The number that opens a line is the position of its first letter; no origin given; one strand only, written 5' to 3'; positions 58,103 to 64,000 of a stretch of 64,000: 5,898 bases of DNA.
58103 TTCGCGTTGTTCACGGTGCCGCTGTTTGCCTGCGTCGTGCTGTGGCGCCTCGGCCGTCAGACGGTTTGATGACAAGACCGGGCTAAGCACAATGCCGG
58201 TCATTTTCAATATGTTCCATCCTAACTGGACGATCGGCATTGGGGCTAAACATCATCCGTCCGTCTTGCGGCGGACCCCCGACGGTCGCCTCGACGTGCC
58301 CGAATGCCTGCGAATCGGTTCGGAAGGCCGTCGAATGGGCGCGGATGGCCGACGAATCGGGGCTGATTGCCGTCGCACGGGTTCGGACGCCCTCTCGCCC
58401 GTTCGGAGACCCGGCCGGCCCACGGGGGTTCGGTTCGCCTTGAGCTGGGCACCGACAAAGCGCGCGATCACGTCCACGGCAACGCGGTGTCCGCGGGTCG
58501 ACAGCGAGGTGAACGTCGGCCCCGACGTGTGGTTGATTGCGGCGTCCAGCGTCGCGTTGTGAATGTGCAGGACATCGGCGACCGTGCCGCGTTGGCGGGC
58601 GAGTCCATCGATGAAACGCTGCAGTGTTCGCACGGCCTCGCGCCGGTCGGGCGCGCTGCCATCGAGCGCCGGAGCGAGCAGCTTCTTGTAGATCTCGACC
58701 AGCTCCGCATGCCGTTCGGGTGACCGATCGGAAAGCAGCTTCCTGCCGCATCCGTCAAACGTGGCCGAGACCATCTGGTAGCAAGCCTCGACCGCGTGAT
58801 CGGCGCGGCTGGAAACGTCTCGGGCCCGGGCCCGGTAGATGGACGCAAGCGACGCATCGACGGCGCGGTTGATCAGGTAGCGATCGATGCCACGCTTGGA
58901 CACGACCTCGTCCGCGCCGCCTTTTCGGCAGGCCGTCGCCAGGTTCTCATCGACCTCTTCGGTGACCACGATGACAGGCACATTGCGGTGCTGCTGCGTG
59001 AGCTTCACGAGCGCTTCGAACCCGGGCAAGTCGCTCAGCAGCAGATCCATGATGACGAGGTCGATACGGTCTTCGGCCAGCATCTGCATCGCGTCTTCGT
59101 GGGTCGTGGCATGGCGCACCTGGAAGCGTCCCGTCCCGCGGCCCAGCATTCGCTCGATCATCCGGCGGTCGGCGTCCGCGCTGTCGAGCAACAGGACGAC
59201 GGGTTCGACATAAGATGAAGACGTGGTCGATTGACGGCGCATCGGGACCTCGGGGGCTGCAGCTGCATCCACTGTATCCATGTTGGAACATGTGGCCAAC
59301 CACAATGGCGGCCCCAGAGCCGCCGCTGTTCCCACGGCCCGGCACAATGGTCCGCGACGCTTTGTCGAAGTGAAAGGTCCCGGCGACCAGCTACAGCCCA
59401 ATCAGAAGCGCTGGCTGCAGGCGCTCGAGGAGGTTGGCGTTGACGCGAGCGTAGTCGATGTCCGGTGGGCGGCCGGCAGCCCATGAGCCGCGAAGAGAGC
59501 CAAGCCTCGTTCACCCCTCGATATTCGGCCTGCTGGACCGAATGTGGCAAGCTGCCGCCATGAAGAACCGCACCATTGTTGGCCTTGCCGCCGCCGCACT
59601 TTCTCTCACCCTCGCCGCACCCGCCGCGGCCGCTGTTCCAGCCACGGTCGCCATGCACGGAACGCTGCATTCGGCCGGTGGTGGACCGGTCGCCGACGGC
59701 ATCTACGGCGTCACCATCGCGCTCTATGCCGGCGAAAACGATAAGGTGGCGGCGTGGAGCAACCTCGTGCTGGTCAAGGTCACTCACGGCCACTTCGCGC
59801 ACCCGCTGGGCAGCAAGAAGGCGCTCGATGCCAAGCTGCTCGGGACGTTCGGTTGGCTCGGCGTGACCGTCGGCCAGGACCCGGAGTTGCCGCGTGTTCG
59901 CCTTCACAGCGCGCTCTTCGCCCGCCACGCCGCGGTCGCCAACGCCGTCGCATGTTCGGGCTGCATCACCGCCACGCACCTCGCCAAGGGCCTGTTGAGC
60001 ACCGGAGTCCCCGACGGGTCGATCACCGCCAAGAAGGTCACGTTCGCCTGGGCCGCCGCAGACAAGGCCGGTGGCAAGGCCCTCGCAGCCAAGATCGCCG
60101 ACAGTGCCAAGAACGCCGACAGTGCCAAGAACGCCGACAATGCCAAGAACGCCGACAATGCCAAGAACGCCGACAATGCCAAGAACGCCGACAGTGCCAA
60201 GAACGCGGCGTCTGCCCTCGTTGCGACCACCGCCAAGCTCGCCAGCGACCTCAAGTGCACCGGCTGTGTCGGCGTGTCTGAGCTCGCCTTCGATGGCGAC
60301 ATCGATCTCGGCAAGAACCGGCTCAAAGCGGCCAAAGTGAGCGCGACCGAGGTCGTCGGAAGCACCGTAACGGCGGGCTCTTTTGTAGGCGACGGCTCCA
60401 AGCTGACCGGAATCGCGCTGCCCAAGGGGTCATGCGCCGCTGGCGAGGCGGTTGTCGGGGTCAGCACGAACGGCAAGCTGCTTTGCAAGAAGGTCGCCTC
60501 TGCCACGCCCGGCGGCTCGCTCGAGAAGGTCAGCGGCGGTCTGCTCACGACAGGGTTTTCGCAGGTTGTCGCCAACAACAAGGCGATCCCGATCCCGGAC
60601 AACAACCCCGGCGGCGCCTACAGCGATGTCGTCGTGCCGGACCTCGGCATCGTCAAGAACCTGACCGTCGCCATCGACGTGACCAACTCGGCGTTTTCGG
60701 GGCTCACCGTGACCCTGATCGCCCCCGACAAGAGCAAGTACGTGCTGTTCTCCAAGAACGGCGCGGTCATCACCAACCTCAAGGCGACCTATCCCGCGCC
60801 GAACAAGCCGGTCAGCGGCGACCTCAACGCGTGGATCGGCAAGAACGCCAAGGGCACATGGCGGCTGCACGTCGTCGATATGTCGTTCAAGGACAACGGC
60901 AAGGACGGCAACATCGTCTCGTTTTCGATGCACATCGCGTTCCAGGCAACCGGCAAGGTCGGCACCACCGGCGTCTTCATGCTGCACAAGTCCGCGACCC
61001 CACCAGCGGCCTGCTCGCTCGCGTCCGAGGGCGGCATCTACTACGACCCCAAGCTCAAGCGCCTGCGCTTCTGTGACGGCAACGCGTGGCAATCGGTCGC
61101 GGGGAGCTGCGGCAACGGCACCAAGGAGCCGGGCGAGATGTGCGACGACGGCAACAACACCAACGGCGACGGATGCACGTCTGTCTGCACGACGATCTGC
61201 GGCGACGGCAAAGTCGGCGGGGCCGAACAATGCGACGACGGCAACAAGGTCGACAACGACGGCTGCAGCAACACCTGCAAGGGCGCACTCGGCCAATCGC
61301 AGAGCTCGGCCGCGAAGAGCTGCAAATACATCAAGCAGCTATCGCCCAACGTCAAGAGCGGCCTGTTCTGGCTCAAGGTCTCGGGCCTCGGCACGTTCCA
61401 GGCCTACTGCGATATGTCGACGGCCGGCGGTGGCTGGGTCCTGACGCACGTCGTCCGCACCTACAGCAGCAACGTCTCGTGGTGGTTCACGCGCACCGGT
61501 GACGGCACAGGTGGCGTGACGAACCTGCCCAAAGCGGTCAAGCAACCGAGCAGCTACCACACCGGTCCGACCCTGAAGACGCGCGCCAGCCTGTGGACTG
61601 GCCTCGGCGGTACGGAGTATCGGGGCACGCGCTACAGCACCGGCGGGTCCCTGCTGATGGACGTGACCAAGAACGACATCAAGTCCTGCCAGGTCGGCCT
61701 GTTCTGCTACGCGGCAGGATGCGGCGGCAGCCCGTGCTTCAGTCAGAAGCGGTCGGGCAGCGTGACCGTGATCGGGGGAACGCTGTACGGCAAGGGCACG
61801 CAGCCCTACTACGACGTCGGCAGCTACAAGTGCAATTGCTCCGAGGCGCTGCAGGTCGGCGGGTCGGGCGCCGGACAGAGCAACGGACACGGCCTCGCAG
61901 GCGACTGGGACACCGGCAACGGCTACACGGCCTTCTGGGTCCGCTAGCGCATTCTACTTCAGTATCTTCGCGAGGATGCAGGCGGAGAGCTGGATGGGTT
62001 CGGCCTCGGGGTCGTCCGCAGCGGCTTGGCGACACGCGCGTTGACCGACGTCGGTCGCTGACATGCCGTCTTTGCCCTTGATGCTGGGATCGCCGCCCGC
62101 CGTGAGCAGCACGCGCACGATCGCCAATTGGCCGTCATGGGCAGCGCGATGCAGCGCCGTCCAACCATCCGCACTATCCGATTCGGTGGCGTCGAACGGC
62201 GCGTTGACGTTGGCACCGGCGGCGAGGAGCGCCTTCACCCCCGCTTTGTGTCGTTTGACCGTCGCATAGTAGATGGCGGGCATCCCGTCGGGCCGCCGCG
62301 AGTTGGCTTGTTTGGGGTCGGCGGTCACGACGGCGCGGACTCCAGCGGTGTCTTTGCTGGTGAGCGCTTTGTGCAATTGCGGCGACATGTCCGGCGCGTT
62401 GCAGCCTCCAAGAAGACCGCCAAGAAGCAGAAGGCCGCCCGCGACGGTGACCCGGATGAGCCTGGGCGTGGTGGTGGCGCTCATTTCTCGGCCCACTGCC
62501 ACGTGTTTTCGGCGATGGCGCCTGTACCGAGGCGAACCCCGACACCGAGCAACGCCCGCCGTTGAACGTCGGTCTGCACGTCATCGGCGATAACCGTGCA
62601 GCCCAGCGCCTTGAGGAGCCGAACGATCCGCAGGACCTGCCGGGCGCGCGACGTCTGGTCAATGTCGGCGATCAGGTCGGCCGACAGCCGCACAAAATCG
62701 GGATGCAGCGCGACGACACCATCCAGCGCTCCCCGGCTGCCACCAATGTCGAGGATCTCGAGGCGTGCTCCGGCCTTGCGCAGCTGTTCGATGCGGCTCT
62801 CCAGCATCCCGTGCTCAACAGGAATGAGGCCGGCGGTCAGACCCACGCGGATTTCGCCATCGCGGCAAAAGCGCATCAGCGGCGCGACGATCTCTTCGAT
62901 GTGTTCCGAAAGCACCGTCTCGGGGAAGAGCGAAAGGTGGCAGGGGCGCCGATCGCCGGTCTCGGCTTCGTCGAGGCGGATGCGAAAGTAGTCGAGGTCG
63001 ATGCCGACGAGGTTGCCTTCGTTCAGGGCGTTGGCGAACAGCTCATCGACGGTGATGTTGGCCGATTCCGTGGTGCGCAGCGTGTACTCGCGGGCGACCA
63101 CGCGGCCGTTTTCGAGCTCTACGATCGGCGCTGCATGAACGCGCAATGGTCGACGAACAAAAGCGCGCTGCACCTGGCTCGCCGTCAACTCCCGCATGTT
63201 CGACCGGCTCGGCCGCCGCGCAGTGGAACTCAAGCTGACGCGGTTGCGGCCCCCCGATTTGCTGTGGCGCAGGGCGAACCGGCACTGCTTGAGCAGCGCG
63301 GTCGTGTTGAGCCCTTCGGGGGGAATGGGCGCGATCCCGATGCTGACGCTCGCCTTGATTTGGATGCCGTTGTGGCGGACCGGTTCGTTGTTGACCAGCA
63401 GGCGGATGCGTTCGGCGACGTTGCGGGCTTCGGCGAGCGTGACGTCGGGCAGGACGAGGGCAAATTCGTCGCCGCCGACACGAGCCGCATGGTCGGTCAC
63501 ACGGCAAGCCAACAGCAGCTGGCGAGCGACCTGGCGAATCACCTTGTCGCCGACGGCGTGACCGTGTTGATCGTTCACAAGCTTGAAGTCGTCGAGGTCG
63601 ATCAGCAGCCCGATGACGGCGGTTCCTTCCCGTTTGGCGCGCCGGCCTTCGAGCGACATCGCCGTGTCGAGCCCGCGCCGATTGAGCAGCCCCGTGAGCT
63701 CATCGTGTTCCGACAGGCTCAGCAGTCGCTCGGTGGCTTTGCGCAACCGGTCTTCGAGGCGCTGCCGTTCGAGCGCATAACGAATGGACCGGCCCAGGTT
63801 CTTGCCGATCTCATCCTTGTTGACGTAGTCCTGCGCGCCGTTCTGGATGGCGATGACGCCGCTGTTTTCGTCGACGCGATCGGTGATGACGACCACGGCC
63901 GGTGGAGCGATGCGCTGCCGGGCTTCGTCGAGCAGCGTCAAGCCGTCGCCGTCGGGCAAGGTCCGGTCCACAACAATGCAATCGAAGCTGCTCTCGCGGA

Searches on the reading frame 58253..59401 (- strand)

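Call 11: search_protein_families(library=pfam, proteins=[window:58253-59401:-], max_evalue=0.001)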
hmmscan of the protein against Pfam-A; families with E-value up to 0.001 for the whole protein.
window:58253-59401:- (382 aa): 1 family
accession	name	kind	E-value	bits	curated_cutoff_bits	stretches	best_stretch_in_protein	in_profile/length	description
PF00072.30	Response_reg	-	8.7e-17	61.7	30.2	1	69-174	1-104/111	Response regulator receiver domain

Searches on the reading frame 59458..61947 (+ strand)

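Call 11: search_protein_families(library=pfam, proteins=[window:59458-61947:+], max_evalue=0.001)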
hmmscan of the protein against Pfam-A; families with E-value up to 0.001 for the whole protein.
window:59458-61947:+ (829 aa): 2 families
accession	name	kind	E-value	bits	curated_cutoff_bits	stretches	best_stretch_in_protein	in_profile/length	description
PF13948.11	DUF4215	-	1.4e-12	48.1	27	2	576-608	16-47/47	Domain of unknown function (DUF4215)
PF01483.27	P_proprotein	-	5.5e-08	33.2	21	1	400-492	2-85/86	Proprotein convertase P-domain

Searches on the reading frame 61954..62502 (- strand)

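Call 11: search_protein_families(library=pfam, proteins=[window:61954-62502:-], max_evalue=0.001)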
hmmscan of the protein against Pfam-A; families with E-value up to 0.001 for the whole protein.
window:61954-62502:- (182 aa): 5 families
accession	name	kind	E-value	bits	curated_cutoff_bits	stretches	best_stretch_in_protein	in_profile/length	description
PF12796.13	Ank_2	-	1.4e-15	58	27.3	1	43-141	1-88/90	Ankyrin repeats (3 copies)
PF00023.36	Ank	-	1.5e-11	44.3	21.1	1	112-143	1-32/33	Ankyrin repeat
PF13606.12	Ank_3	-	7.9e-08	32.3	22.3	1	112-140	1-29/30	Ankyrin repeat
PF13637.12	Ank_4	-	4.6e-07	30.4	22.7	1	79-133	3-50/50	Ankyrin repeats (many copies)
PF13857.12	Ank_5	-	1.8e-06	28.6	27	1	112-146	13-49/56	Ankyrin repeats (many copies)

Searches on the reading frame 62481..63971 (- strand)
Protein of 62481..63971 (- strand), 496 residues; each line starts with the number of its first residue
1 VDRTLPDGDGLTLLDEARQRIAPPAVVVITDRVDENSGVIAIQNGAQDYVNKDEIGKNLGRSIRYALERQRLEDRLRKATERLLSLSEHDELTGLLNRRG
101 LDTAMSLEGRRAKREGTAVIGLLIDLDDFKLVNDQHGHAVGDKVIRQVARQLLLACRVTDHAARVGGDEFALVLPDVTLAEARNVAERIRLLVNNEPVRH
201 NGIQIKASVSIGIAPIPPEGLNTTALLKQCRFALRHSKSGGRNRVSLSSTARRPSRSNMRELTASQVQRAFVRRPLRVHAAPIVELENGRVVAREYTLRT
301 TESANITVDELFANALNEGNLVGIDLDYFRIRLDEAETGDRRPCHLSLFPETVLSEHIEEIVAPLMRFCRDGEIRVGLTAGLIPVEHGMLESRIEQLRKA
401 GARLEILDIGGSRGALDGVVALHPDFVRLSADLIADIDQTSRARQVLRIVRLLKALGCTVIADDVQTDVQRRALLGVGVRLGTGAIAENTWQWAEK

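Call 11: search_protein_families(library=pfam, proteins=[window:62481-63971:-], max_evalue=0.001)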
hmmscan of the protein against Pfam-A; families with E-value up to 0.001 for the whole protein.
window:62481-63971:- (496 aa): 3 families
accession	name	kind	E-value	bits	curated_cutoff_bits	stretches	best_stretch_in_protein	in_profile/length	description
PF00990.26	GGDEF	-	2.2e-40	138.5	23.8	1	88-244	2-161/161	Diguanylate cyclase, GGDEF domain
PF00563.25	EAL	-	7.9e-22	78.2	31.3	1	266-485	3-231/236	EAL domain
PF00072.30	Response_reg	-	1.1e-06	29.2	30.2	1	1-54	48-101/111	Response regulator receiver domain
